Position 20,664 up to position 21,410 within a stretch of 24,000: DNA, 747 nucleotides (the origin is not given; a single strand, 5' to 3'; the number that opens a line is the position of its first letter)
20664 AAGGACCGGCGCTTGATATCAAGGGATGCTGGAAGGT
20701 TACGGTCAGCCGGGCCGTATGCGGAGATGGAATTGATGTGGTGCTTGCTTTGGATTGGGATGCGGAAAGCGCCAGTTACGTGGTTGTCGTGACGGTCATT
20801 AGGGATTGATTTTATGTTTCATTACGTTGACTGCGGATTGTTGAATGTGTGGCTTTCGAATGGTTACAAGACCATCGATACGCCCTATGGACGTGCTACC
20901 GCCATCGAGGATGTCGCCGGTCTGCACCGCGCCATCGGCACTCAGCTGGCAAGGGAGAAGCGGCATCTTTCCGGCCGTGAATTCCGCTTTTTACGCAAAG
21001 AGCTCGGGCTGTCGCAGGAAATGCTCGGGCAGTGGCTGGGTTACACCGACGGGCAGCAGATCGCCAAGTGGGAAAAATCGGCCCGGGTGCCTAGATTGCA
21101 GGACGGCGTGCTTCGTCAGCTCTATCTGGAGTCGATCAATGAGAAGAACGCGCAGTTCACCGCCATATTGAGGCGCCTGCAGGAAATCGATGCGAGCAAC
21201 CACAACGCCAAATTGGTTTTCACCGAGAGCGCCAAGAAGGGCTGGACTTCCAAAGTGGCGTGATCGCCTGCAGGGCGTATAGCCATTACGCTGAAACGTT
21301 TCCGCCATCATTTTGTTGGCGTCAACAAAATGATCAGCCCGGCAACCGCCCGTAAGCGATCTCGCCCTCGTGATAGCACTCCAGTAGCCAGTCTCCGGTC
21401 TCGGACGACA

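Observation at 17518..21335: Foreign-composition defence islet: MmeI-type RM enzyme plus a toxin-antitoxin-like pair wedged between two core operons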

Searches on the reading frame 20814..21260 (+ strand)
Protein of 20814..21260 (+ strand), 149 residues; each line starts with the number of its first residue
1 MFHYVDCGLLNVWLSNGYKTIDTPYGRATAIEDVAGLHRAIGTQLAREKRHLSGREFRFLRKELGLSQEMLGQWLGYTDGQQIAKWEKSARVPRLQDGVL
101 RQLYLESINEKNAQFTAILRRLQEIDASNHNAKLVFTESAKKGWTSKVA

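Call 3: search_protein_families(library=pfam, proteins=[window:20814-21260:+], max_evalue=0.01)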
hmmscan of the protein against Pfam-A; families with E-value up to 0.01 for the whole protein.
window:20814-21260:+ (149 aa): 2 families
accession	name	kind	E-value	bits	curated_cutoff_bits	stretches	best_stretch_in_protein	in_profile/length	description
PF13560.12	HTH_31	-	9.9e-05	23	27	1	54-97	3-46/64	Helix-turn-helix domain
PF01381.28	HTH_3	-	0.0011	19.4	23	1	59-95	3-38/55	Helix-turn-helix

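Call 4: search_protein_families(library=padloc, proteins=[window:20814-21260:+], max_evalue=0.01)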
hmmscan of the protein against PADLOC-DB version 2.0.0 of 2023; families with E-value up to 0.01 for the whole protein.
window:20814-21260:+ (149 aa): 0 families

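Call 5: search_protein_families(library=ncbifam, proteins=[window:20814-21260:+], max_evalue=0.01)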
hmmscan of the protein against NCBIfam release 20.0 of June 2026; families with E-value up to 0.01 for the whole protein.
window:20814-21260:+ (149 aa): 1 family
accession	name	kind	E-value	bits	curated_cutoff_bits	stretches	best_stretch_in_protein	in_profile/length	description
TIGR03830.1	CxxCG_CxxCG_HTH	subfamily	2.3e-07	30.6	61.8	1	31-102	44-115/127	type II TA system antitoxin MqsA family protein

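Call 44: find_related_loci(query=A1, collection=metagenome_contigs, flank=10000)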
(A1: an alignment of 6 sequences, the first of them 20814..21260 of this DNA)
Query A1 (149 aa) in metagenome_contigs; peptide patterns used: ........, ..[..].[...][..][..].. (x = any residue, [..] = any of these).
277 stretches matched a pattern; 203 encode a relative of the query (tblastn E <= 1e-3); the best 80 are kept; 80 distinct loci.
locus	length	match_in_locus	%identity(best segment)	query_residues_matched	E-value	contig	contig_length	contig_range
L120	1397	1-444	54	1-149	4e-50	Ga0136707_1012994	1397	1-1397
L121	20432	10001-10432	55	1-145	4e-48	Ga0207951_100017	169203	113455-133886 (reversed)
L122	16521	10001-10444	53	1-149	8e-47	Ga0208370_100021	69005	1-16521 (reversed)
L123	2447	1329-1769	52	1-149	2e-44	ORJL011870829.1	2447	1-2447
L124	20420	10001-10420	53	1-144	1e-43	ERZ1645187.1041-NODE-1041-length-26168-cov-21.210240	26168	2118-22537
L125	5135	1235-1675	51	1-149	4e-43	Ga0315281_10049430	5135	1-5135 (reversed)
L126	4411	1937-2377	52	1-149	4e-43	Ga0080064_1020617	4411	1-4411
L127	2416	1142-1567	48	1-144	3e-43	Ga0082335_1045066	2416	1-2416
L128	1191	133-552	51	1-144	2e-44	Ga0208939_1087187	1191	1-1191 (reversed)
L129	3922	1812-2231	51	1-144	7e-43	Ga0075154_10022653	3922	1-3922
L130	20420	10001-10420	52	1-144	5e-43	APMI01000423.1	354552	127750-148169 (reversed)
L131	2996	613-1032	52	1-144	8e-43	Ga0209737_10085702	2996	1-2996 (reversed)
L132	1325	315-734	51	1-144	3e-44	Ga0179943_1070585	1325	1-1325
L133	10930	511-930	51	1-144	7e-43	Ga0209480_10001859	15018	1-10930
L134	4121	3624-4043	51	1-144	3e-42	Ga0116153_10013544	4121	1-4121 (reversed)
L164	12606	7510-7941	45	2-149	2e-36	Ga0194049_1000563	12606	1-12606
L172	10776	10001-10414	42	2-144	7e-36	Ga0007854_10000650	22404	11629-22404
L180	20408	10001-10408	48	1-138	5e-35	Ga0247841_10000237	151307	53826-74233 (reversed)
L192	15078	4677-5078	46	1-136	3e-34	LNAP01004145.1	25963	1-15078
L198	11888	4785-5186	46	1-136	1e-33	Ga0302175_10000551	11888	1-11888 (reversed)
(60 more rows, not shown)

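Call 48: search_protein_families(library=pfam, proteins=[L172:4329-8210:+, L192:234-4061:+, L198:411-4154:+, L180:10514-13597:-, L180:13605-17321:-, L164:1673-4453:-, L164:4453-6564:-, L122:5298-8870:-, L122:2221-4920:-], max_evalue=0.00001)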
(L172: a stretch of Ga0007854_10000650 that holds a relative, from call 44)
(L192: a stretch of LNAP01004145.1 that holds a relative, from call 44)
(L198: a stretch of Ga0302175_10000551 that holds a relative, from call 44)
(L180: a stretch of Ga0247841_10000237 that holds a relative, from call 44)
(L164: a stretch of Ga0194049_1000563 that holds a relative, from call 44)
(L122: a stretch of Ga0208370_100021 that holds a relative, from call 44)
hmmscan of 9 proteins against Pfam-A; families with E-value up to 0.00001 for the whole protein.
L172:4329-8210:+ (1294 aa): 2 families
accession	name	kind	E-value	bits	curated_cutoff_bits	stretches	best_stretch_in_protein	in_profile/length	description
PF20419.3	DUF6701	-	3.7e-90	304.2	27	1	707-1292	4-576/577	Family of unknown function (DUF6701)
PF13385.13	Laminin_G_3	-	1.8e-13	51.3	27.6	1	406-586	1-151/151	Concanavalin A-like lectin/glucanases superfamily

L192:234-4061:+ (1276 aa): 8 families
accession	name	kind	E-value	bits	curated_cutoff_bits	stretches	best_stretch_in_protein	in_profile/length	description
PF00563.25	EAL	-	2.2e-76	256.8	31.3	1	1014-1248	3-236/236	EAL domain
PF00990.26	GGDEF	-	3.3e-52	176.9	23.8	1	836-993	1-161/161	Diguanylate cyclase, GGDEF domain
PF13426.13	PAS_9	-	1e-37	128.9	27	2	722-823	2-102/103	PAS domain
PF00989.32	PAS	-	1.9e-31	108.8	22.6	1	715-822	5-113/113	PAS fold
PF00497.25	SBP_bac_3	-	1.1e-24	87.2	26.4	1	67-284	1-131/132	Bacterial extracellular solute-binding proteins, family 3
PF08447.18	PAS_3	-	1.8e-23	83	25.6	2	365-440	3-79/89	PAS fold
PF13188.13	PAS_8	-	2.2e-23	81.7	21.8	1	714-754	4-44/65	PAS domain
PF08448.16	PAS_4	-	3.2e-16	60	23.1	1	717-825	1-108/110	PAS fold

L198:411-4154:+ (1248 aa): 8 families
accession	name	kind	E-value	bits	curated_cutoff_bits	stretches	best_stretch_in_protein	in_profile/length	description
PF00563.25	EAL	-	7.6e-76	255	31.3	1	986-1220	3-236/236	EAL domain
PF00990.26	GGDEF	-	7.6e-50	169.3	23.8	1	808-965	1-161/161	Diguanylate cyclase, GGDEF domain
PF13426.13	PAS_9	-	4.3e-37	127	27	3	694-795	2-102/103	PAS domain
PF00989.32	PAS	-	1.3e-26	93.2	22.6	1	687-794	5-113/113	PAS fold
PF00497.25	SBP_bac_3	-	6.6e-25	87.8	26.4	1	39-256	1-131/132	Bacterial extracellular solute-binding proteins, family 3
PF08447.18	PAS_3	-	8.2e-22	77.7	25.6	2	337-412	3-81/89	PAS fold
PF13188.13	PAS_8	-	4.4e-21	74.4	21.8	1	686-726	4-44/65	PAS domain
PF08448.16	PAS_4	-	9.4e-16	58.5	23.1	1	689-797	1-108/110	PAS fold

L180:10514-13597:- (1028 aa): 2 families
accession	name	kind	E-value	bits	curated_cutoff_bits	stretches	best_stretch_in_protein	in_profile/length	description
PF18763.7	ddrB-ParB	-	2.4e-33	115.3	27.6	1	521-653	2-121/121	ddrB-like ParB superfamily domain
PF18798.6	LPD3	-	2.8e-08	34.4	27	1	112-210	10-107/114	Large polyvalent protein-associated domain 3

L180:13605-17321:- (1239 aa): 3 families
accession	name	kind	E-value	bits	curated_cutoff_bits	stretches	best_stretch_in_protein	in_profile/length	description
PF18788.6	DarA_N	-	2.9e-47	159.9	27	1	62-183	2-122/122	Defence against restriction A N-terminal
PF18812.6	PBECR3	-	1.6e-19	70.4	30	1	1036-1141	6-109/115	phage-Barnase-EndoU-ColicinE5/D-RelE like nuclease3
PF18798.6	LPD3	-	9.8e-09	35.9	27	1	421-526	5-105/114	Large polyvalent protein-associated domain 3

L164:1673-4453:- (927 aa): 3 families
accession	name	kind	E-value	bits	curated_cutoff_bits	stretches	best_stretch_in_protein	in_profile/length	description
PF19778.5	RE_endonuc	-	4.5e-32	110.5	23.4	1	812-920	2-106/108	Endonuclease domain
PF04851.21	ResIII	-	3.3e-13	50.3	22.5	1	95-268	23-162/164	Type III restriction enzyme, res subunit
PF00270.35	DEAD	-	5.5e-06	26.6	26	0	97-268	16-160/167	DEAD/DEAH box helicase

L164:4453-6564:- (704 aa): 1 family
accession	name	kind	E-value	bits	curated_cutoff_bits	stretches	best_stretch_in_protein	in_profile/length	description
PF01555.25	N6_N4_Mtase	-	8.8e-30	104.7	26.7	1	160-506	1-205/221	DNA methylase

L122:5298-8870:- (1191 aa): 0 families

L122:2221-4920:- (900 aa): 3 families
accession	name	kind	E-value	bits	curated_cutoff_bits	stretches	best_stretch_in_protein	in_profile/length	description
PF02767.21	DNA_pol3_beta_2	-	2.8e-40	137.7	27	1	663-777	2-116/116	DNA polymerase III beta subunit, central domain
PF00712.24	DNA_pol3_beta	-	3.1e-40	137.5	24.4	1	535-652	1-119/120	DNA polymerase III beta subunit, N-terminal domain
PF02768.20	DNA_pol3_beta_3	-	4.1e-33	114.2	27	1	781-899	3-121/121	DNA polymerase III beta subunit, C-terminal domain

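Call 62: search_solved_structures(query=A1, max_evalue=10, show_alignments=2)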
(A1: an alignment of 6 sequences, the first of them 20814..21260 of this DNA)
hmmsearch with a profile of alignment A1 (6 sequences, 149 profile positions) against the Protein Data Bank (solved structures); distinct sequences matched with E-value up to 10: 13.
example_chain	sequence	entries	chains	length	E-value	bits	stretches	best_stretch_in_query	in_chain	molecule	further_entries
8tac_A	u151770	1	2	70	0.00091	22.5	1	50-94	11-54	DBP48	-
2r1j_L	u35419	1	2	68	0.0014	21.9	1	50-94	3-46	Repressor protein C2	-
3jxb_C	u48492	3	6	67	0.0016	21.7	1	50-94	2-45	Repressor protein C2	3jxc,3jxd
1adr_A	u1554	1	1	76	0.0019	21.5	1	50-94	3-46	P22 C2 REPRESSOR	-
1sq8_A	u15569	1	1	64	0.0075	19.5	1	52-103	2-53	dh434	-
9vt3_A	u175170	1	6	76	0.018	18.3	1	56-97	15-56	Aca3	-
4f0h_A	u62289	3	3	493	0.66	13.2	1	60-89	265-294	Ribulose bisphosphate carboxylase large chain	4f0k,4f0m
2ox6_A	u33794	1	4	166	0.74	13.1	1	52-100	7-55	Hypothetical protein SO3848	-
1r63_A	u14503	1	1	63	1.1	12.5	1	60-95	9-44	REPRESSOR PROTEIN FROM BACTERIOPHAGE 434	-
1per_L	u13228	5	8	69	1.2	12.4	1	60-95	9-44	PROTEIN (434 REPRESSOR) | 434 REPRESSOR | REPRESSOR PROTEIN CI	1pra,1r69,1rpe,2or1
3d1n_I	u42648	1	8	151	1.3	12.3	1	53-98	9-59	POU domain, class 6, transcription factor 1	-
2b5a_A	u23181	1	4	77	1.3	12.2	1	50-91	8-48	C.BclI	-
1bwv_A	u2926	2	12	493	1.4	12.2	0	61-89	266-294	PROTEIN (RIBULOSE BISPHOSPHATE CARBOXYLASE) | ribulose-1,5-bisphosphate carboxylase/oxygenase large subunit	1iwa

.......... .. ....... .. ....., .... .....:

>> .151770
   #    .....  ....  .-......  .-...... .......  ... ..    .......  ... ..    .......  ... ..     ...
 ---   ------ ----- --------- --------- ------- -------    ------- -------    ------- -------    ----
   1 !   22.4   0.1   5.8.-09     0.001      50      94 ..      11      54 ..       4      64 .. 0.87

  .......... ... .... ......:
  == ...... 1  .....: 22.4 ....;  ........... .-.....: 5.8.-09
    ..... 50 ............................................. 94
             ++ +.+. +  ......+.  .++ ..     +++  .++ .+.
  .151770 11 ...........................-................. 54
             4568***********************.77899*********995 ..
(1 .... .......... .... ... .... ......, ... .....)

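Call 64: search_dna_similar(query=window:20814-21260:+, collection=plasmids, mode=protein, max_evalue=0.00001, max_rows=25)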
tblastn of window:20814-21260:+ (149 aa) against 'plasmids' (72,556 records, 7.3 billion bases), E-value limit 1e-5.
Records with a match: 7; places in all: 8; records where one place covers at least 80% of the query: 6.
Best place of each record, by identity: <60% 7.
By first word of the organism name: Acinetobacter 3; Endozoicomonas 1; Skermanella 1; Pseudoalteromonas 1; Phyllobacterium 1.
By predicted mobility (MOB-suite, as given by PLSDB): non-mobilizable 5; mobilizable 1; conjugative 1.
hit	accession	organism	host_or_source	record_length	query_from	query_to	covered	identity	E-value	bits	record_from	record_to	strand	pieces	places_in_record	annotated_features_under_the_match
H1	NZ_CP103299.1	Endozoicomonas gorgoniicola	pure culture,Plexaura sp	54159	1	148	99%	42.3%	2e-26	110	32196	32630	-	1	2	hypothetical protein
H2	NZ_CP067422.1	Skermanella sp. TT6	Homo sapiens,single cell,skin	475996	2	144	96%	36.6%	5e-20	92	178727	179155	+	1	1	helix-turn-helix domain-containing protein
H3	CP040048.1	Acinetobacter baumannii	Homo sapiens,blood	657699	1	144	97%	36.1%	7e-17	83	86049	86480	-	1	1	helix-turn-helix domain-containing protein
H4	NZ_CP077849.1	Acinetobacter baumannii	Homo sapiens,Rectal swab_P28_BU14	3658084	1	144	97%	36.1%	7e-17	83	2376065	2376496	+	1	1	none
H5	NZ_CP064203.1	Acinetobacter baumannii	Homo sapiens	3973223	1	144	97%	36.1%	7e-17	83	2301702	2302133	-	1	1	none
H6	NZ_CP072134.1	Pseudoalteromonas xiamenensis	mangrove sediment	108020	1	138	93%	37.4%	2e-20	93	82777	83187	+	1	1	helix-turn-helix domain-containing protein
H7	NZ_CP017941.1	Phyllobacterium zundukense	Oxytropis triphylla,cell culture,root ...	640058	3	109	72%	29.6%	1e-7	57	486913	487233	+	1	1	helix-turn-helix transcriptional regulator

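Call 66: get_annotated_region(hit=H1, flank=6000)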
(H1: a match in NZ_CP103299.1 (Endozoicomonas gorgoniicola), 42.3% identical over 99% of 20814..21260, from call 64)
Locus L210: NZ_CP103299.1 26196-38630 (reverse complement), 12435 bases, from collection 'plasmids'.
description: Endozoicomonas gorgoniicola strain PS125 plasmid unnamed, complete sequence
organism: Endozoicomonas gorgoniicola (NCBI taxid 1234144)
taxonomy: Bacteria; Pseudomonadota; Gammaproteobacteria; Oceanospirillales; Endozoicomonadaceae; Endozoicomonas; Endozoicomonas gorgoniicola
host: -; source: pure culture,Plexaura sp; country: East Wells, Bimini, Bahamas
typing (MOB-suite, as given by PLSDB): non-mobilizable
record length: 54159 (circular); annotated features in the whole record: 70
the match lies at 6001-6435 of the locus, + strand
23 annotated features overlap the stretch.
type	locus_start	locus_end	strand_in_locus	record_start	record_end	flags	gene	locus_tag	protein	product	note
CDS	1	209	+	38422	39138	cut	-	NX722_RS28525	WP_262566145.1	DUF6475 domain-containing protein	-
CDS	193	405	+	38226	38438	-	-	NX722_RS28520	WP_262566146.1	hypothetical protein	-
CDS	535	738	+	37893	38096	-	-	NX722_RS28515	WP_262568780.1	hypothetical protein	-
CDS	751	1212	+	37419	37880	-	-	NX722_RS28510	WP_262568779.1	DUF1367 family protein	-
CDS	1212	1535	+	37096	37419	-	-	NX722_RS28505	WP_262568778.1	Ref family protein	-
CDS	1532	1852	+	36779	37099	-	-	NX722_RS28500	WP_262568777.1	hypothetical protein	-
CDS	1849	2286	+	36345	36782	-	-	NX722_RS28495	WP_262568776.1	hypothetical protein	-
CDS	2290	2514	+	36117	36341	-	-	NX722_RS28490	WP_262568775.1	hypothetical protein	-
CDS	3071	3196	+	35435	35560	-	-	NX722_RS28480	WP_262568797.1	hypothetical protein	-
CDS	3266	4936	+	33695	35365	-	-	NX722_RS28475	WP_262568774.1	hypothetical protein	-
CDS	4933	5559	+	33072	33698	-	-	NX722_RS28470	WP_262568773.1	hypothetical protein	-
CDS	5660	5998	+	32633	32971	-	-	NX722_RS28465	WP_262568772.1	DUF4258 domain-containing protein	-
CDS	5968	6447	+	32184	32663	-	-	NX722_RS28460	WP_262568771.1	hypothetical protein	-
CDS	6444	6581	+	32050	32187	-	-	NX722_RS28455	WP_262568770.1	hypothetical protein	-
CDS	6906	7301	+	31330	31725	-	-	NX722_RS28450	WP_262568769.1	DUF5675 family protein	-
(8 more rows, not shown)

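Call 67: search_protein_families(library=pfam, proteins=[L121:2987-6004:-, L121:10511-12121:-], max_evalue=0.001)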
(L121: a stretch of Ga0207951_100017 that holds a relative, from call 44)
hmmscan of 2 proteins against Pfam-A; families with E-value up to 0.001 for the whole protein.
L121:2987-6004:- (1006 aa): 0 families

L121:10511-12121:- (537 aa): 1 family
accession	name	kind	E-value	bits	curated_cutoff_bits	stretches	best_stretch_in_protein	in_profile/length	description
PF00351.26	Biopterin_H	-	3.2e-46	158.3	22.7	1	273-494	60-281/331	Biopterin-dependent aromatic amino acid hydroxylase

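Call 68: search_protein_families(library=padloc, proteins=[L121:2987-6004:-, L121:10511-12121:-], max_evalue=0.00001)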
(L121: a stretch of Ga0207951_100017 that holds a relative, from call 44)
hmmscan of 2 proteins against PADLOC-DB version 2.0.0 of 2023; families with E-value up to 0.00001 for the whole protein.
L121:2987-6004:- (1006 aa): 0 families

L121:10511-12121:- (537 aa): 0 families

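Call 84: find_homologous_proteins(query=window:20814-21260:+, max_evalue=0.00001)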
Query window:20814-21260:+ (149 aa): 113 proteins with E <= 0.00001 among 124 candidates.
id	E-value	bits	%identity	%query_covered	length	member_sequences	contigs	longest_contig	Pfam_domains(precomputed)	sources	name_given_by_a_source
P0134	1.1e-90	319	96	100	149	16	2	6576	-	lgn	-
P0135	2.0e-81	289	87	100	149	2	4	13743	-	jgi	jgi:DNA-binding transcriptional regulator YiaG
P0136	1.1e-79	283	84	100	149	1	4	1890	PF01381.29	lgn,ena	-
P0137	7.5e-74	265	79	100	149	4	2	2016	-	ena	-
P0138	8.3e-73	261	78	100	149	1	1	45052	-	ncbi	-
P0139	3.4e-68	246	74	100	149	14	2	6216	-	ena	-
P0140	1.4e-51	192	85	70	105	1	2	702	PF01381.29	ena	-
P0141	5.2e-48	181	56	100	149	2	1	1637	-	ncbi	-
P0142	1.9e-47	179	57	100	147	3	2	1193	PF01381.29,PF13560.13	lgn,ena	-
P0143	6.9e-47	177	54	100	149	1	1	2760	-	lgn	-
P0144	9.5e-47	177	53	100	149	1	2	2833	-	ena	-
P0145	6.3e-43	164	54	100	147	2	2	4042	PF01381.29,PF13560.13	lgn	-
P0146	1.6e-42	163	54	100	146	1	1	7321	-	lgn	-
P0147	5.4e-42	161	54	100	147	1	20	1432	PF01381.29,PF13560.13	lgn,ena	-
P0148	6.1e-42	161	55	100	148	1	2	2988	-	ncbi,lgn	-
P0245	4.8e-8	51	40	64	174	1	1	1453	PF12844.14,PF01381.29,PF15731.12,PF13560.13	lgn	-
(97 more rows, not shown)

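Call 87: find_encoding_contigs(protein=P0134, flank=10000, max_places=6)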
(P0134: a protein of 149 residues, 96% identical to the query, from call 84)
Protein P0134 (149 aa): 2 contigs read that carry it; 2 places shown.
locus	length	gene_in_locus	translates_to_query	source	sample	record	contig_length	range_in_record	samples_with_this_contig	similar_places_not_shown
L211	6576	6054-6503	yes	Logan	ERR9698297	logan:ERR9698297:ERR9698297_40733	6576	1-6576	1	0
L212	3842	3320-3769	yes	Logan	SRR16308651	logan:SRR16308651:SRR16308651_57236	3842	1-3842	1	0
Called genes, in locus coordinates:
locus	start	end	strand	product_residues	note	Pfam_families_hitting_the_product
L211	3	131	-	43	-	?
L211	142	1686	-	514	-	PF12146:Hydrolase_4 (faint), PF00561:Abhydrolase_1, PF08386:Abhydrolase_4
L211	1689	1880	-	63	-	PF12844:HTH_19, PF13413:HTH_25 (weak), PF13560:HTH_31, PF01381:HTH_3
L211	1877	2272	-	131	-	-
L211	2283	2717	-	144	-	-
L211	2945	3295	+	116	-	PF12643:MazG-like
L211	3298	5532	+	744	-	PF09848:SLFN-g3_helicase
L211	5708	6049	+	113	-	PF14076:DUF4258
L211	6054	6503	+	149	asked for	-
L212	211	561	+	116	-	PF12643:MazG-like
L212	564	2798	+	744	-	PF09848:SLFN-g3_helicase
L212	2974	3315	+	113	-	PF14076:DUF4258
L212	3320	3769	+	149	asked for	-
